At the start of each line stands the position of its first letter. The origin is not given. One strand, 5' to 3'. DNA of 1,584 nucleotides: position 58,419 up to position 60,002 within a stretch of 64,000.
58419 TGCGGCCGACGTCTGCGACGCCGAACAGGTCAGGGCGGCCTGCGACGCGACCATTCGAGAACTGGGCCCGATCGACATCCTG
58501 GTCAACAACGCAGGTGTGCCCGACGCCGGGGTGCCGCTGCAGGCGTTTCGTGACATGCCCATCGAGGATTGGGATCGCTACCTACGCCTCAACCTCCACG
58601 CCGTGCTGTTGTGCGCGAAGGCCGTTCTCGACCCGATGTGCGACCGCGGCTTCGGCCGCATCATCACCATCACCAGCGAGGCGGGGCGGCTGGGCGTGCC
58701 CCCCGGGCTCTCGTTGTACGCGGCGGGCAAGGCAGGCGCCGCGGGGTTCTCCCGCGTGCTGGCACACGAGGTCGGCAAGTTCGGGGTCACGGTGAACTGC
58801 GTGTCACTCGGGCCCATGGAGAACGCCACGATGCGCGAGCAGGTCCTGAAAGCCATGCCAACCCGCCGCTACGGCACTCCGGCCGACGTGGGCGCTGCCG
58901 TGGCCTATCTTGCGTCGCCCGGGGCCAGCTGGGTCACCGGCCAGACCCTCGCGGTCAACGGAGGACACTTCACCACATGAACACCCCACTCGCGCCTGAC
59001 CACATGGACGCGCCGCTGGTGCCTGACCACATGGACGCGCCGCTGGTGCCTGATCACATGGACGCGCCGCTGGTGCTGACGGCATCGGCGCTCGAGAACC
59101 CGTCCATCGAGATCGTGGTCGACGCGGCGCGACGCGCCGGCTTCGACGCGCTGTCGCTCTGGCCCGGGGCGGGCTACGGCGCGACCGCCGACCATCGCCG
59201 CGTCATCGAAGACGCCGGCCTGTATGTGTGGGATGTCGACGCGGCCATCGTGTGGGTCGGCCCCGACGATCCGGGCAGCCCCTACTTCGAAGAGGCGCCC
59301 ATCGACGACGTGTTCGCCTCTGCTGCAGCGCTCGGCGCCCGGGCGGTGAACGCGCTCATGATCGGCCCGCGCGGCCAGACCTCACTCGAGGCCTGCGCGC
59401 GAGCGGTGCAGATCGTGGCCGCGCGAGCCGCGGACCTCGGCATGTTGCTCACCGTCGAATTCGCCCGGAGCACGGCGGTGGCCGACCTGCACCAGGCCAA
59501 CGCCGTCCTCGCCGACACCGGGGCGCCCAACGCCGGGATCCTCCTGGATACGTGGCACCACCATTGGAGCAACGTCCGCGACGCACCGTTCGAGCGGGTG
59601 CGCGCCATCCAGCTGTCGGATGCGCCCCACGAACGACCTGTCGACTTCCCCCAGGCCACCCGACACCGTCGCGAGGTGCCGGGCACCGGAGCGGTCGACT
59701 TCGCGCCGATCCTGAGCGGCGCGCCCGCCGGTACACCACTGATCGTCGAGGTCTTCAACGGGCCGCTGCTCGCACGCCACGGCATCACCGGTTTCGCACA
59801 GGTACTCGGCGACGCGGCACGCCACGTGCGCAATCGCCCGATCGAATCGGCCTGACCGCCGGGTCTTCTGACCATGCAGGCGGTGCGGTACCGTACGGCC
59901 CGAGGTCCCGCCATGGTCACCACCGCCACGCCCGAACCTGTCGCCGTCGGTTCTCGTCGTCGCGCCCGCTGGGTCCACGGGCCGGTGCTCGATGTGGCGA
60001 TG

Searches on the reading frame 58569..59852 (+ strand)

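Call 48: search_protein_families(library=pfam, proteins=[window:58569-59852:+], max_evalue=0.01)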
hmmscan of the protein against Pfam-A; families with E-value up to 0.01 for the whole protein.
window:58569-59852:+ (428 aa): 1 family
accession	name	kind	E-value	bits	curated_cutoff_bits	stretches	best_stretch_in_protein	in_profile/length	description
PF01261.30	AP_endonuc_2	-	2e-14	54.4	31.1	1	184-406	1-243/249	Xylose isomerase-like TIM barrel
